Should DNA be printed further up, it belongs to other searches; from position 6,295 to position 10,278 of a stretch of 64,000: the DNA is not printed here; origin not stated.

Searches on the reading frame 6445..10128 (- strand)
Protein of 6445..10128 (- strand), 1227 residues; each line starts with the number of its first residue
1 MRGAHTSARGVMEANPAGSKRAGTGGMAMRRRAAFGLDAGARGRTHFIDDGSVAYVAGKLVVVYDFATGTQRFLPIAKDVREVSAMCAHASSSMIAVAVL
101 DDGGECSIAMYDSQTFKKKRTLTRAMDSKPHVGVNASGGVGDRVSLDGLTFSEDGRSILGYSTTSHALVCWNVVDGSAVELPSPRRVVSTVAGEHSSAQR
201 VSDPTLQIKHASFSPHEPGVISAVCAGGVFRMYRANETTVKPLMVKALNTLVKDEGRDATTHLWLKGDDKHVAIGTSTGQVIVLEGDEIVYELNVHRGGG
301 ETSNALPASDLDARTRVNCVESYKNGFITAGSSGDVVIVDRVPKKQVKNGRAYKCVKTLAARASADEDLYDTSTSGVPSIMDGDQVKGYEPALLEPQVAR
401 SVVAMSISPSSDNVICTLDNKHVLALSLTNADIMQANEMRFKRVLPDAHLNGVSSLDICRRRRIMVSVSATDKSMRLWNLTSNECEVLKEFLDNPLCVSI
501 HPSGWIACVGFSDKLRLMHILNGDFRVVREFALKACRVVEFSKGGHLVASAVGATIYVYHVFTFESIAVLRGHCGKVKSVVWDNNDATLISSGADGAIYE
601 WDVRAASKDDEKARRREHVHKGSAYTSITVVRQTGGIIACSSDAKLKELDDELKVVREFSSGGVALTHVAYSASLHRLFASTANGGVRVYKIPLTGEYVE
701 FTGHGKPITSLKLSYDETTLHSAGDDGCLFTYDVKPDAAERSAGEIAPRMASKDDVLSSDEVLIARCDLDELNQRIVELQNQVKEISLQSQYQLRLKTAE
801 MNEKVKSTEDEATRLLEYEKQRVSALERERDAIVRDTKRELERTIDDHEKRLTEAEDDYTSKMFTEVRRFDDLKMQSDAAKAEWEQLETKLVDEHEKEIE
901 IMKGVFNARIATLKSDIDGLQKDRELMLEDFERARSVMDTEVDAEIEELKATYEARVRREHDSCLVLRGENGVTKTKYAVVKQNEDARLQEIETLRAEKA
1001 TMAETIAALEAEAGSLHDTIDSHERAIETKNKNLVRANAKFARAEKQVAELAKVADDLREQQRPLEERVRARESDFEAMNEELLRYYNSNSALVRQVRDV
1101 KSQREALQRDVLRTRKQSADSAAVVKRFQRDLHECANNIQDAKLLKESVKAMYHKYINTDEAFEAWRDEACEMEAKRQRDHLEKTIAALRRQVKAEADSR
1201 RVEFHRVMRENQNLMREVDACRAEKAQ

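Call 80: search_protein_families(library=pfam, proteins=[window:6445-10128:-], max_evalue=0.00001)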
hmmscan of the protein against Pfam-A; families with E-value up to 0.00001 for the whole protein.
window:6445-10128:- (1227 aa): 19 families
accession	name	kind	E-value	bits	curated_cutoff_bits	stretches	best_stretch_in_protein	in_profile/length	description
PF25173.1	Beta-prop_WDR3_1st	-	1.1e-23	84.3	154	1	497-647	34-180/184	WDR3 first beta-propeller domain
PF23414.1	Beta-prop_EML_2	-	1.3e-21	77.6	90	1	456-733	4-265/266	Echinoderm microtubule-associated protein second beta-propeller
PF25174.1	Beta-prop_THOC3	-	1.4e-21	77.2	305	1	535-736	4-202/272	THOC3 beta-propeller domain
PF24817.1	WD40_WDHD1_1st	-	1.7e-21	77.1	109.9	2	536-607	89-161/291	WDHD1 first WD40 domain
PF24814.1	WD40_Prp19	-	1.1e-17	64.5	320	1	545-734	20-206/281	Prp19 WD40 domain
PF23393.2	Beta-prop_WDR90_POC16_2nd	-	2.5e-16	60.2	60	1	653-739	26-112/291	WDR90/POC16, second beta-propeller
PF24807.1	WD40_CDC20-Fz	-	9.2e-15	55.1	200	1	470-730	26-290/292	CDC20/Fizzy WD40 domain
PF25168.1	Beta-prop_WDR36-Utp21_2nd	-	2.7e-14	53.6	84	1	571-723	154-299/335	WDR36/Utp21 second beta-propeller domain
PF25391.1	WD40_Gbeta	-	3e-14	53.2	150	2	568-736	49-215/340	G protein beta WD-40 repeat protein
PF25171.1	Beta-prop_WDR36-Utp21_1st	-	2.1e-13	50.7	80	0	468-601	125-263/266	WDR36/Utp21 first beta-propeller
PF25172.1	Beta-prop_WDR3_2nd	-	7.9e-13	48.7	140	0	528-615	33-121/293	WDR3 second beta-propeller domain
PF00400.38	WD40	-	5.9e-12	46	27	0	565-602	2-39/39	WD domain, G-beta repeat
PF24796.1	WDR55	-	5.7e-11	42.4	200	1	530-771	50-286/296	WDR55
PF24782.2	WD40_MABP1-WDR62_2nd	-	1.8e-08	34.2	290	1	544-732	144-339/341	MABP1/WDR62 second WD40 domain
PF24805.1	EIF3I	-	2.1e-08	34.2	200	1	539-727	16-210/324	EIF3I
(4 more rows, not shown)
